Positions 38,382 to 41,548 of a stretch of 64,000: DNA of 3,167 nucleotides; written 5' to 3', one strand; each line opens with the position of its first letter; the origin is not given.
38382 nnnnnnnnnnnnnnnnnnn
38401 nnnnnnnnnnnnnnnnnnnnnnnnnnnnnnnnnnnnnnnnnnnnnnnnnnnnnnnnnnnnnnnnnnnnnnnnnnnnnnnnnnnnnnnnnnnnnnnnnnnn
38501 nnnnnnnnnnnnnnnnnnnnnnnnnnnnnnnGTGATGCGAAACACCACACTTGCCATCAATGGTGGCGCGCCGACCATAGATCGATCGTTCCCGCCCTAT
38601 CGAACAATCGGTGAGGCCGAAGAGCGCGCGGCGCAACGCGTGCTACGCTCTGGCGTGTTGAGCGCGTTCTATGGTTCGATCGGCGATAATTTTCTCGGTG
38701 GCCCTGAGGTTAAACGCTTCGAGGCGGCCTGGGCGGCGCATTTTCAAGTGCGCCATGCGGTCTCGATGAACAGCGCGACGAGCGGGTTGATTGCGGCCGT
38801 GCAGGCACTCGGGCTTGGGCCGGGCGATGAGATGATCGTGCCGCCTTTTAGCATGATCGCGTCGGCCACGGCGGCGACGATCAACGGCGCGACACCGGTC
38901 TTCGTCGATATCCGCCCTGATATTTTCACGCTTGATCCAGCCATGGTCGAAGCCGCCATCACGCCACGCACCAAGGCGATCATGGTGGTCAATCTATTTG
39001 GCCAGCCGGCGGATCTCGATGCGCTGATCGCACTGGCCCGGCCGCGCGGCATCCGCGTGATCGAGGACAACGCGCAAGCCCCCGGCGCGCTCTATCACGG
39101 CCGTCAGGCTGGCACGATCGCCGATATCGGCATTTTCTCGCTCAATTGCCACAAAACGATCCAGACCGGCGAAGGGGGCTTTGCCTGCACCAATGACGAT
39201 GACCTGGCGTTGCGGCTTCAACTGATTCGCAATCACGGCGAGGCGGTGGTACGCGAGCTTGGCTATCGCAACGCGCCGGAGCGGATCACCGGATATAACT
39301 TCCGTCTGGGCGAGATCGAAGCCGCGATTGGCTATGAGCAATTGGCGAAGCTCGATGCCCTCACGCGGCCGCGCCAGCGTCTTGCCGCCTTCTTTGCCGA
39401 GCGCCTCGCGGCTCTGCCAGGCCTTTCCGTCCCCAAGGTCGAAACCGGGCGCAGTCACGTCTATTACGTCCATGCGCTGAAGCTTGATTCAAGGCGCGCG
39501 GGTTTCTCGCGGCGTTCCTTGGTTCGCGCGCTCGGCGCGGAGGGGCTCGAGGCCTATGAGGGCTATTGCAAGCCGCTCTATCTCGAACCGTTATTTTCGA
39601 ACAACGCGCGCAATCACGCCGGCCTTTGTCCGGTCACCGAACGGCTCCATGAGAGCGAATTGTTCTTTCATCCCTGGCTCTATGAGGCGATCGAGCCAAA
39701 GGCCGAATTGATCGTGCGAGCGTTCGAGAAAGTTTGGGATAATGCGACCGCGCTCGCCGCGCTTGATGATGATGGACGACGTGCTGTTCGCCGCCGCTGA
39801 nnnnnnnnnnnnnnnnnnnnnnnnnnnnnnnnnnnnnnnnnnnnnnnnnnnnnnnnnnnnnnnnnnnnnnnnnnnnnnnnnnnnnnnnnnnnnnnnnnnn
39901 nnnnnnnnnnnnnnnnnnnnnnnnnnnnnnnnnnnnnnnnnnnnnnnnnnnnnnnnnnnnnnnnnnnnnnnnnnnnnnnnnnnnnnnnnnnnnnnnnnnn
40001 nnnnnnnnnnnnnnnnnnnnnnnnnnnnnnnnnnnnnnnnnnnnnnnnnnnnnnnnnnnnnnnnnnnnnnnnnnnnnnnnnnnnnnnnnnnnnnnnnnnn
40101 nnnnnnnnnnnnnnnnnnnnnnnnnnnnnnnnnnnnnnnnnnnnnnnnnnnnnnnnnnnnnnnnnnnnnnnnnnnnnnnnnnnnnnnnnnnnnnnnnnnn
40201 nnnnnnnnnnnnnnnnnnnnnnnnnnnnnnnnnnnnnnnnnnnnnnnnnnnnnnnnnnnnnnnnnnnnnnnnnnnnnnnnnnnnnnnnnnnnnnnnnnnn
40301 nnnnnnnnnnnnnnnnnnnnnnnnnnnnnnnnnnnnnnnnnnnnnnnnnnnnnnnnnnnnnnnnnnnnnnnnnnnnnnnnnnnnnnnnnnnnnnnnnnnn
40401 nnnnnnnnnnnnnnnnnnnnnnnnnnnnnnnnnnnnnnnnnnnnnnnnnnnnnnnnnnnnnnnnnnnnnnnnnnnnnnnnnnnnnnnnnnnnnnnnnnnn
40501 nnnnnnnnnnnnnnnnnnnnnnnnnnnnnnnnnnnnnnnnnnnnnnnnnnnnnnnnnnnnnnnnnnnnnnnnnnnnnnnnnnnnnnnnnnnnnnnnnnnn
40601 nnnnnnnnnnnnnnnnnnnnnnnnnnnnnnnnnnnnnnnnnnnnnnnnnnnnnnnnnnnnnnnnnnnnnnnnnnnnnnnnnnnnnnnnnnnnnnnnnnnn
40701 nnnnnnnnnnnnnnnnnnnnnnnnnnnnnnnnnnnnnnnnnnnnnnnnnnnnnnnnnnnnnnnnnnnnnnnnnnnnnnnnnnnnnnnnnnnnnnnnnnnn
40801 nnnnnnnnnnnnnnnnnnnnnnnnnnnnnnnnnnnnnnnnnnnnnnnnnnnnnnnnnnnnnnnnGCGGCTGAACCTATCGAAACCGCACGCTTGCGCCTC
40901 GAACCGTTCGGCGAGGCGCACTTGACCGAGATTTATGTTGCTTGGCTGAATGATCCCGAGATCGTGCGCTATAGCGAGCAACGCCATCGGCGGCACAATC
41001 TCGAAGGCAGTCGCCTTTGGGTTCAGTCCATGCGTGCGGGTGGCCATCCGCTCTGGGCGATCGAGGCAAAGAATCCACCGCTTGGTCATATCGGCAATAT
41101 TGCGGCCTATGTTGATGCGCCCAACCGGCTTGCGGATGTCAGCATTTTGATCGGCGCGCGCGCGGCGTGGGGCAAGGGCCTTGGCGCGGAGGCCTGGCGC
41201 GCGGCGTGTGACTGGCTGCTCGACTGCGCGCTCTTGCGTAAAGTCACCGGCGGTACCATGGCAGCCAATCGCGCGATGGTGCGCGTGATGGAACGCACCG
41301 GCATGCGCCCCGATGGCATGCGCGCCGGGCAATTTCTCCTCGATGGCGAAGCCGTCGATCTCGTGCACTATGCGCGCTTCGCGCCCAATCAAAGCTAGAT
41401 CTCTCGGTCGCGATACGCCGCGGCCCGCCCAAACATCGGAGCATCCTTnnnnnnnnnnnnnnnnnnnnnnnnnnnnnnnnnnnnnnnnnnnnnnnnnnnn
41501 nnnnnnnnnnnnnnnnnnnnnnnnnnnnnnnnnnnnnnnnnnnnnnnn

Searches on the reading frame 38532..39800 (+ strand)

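Call 7: search_protein_families(library=ncbifam, proteins=[window:38532-39800:+], max_evalue=0.001)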
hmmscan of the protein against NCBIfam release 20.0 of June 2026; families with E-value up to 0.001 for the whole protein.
window:38532-39800:+ (422 aa): 25 families
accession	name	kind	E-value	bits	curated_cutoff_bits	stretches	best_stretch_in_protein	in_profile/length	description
TIGR03588.1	PseC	equivalog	3.3e-65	220.5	423.5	1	55-376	27-355/380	UDP-4-amino-4,6-dideoxy-N-acetyl-beta-L-altrosamine transaminase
NF008658.2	PRK11658.1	equivalog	1.1e-58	198.7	631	1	25-338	11-317/379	UDP-4-amino-4-deoxy-L-arabinose aminotransferase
TIGR04181.1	NHT_00031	hypoth_equivalog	3.4e-52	177.5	420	1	57-361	29-341/359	LegC family aminotransferase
NF008687.0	PRK11706.1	equivalog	2.7e-48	164.6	375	1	61-372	34-345/375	dTDP-4-amino-4,6-dideoxygalactose transaminase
TIGR04427.1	PLP_DesI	equivalog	5.7e-48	164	650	1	56-355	50-340/390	dTDP-4-dehydro-6-deoxyglucose aminotransferase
TIGR02379.1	ECA_wecE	subfamily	6e-40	137.1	434.85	1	58-322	31-304/376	dTDP-4-amino-4,6-dideoxy-D-glucose transaminase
NF011936.0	PRK15407.1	equivalog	2e-38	132.2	423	2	54-244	60-259/440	lipopolysaccharide biosynthesis protein RfbH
NF009079.0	PRK12414.1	subfamily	2.1e-09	36.9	481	1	69-179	85-201/384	methionine aminotransferase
NF004770.0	PRK06108.1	subfamily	2.8e-08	33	422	1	33-181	57-211/396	pyridoxal phosphate-dependent aminotransferase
NF006569.0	PRK09082.1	subfamily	1.3e-07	31.1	420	1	55-180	72-203/386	methionine aminotransferase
NF005816.0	PRK07682.1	equivalog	6.3e-07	28.4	620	1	84-153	101-170/390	aminotransferase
NF002878.0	PRK03321.1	subfamily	2.2e-06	26.7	374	1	63-154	62-153/352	histidinol-phosphate transaminase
NF005732.0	PRK07550.1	equivalog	4.6e-06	25.9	366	1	60-180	80-206/389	aminotransferase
NF005855.0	PRK07777.1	equivalog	7.4e-06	25.5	553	1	61-153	76-170/391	pyridoxal phosphate-dependent aminotransferase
NF006488.0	PRK08912.1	equivalog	8.5e-06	24.9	498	1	80-154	94-167/387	aminotransferase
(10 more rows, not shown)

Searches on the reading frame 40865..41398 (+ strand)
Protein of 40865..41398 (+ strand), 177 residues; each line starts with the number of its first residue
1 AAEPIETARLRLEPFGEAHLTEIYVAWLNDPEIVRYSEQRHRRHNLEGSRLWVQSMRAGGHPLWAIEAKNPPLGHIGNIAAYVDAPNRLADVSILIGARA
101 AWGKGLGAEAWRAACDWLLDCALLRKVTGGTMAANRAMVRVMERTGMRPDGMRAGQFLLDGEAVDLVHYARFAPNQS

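Call 7: search_protein_families(library=ncbifam, proteins=[window:40865-41398:+], max_evalue=0.001)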
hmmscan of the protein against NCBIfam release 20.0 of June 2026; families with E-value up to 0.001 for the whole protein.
window:40865-41398:+ (177 aa): 3 families
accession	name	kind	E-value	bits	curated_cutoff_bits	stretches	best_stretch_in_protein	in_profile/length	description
NF000225.3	AAC_6p_Strep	exception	4.1e-06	26.8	250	1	84-152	62-129/156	aminoglycoside 6'-N-acetyltransferase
NF000485.1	TlmB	exception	8e-05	22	625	1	6-156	4-150/292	bleomycin family antibiotic N-acetyltransferase TlmB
NF000483.1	BlmB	exception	0.00027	20.4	625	1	5-148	12-150/301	bleomycin family antibiotic N-acetyltransferase BlmB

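Call 13: search_protein_families(library=pfam, proteins=[window:40865-41398:+], max_evalue=5)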
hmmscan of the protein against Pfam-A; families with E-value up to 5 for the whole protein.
window:40865-41398:+ (177 aa): 3 families
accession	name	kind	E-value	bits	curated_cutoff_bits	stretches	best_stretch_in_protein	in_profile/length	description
PF13302.13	Acetyltransf_3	-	5e-21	76.3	25.4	1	9-148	1-138/138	Acetyltransferase (GNAT) domain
PF13523.12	Acetyltransf_8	-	5.3e-08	33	27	1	25-151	10-141/145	Acetyltransferase (GNAT) domain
PF00583.31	Acetyltransf_1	-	1.2e-06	29.3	20.7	1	52-146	24-115/116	Acetyltransferase (GNAT) family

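Call 41: search_protein_families(library=ncbifam, proteins=[window:40865-41398:+], max_evalue=5)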
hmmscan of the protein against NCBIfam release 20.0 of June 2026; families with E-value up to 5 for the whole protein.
window:40865-41398:+ (177 aa): 9 families
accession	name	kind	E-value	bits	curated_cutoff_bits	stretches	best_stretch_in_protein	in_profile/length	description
NF000225.3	AAC_6p_Strep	exception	4.1e-06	26.8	250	1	84-152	62-129/156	aminoglycoside 6'-N-acetyltransferase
NF000485.1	TlmB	exception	8e-05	22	625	1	6-156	4-150/292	bleomycin family antibiotic N-acetyltransferase TlmB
NF000483.1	BlmB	exception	0.00027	20.4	625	1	5-148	12-150/301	bleomycin family antibiotic N-acetyltransferase BlmB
NF040503.1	resist_ArsN1a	equivalog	0.0012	18.6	170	1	87-167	75-153/159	arsinothricin resistance N-acetyltransferase ArsN1 family A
NF012165.0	AAC_6p_set_A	equivalog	0.012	15.3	280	1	98-168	98-165/177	aminoglycoside 6'-N-acetyltransferase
NF033151.0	AAC_6p_A10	exception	0.018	15.1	400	1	82-148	87-153/178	AAC(6')-I family aminoglycoside 6'-N-acetyltransferase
NF000016.1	AAC_6p_Im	exception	0.031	14.4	350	1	8-123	5-128/178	aminoglycoside N-acetyltransferase AAC(6')-Im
NF033074.0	AAC_6p_Ib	exception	0.043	13.4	400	1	95-167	102-171/184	AAC(6')-Ib family aminoglycoside 6'-N-acetyltransferase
TIGR04431.1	N6_acetyl_AAC6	equivalog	0.046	13.3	260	1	99-167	106-171/184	AacA4 family aminoglycoside N(6')-acetyltransferase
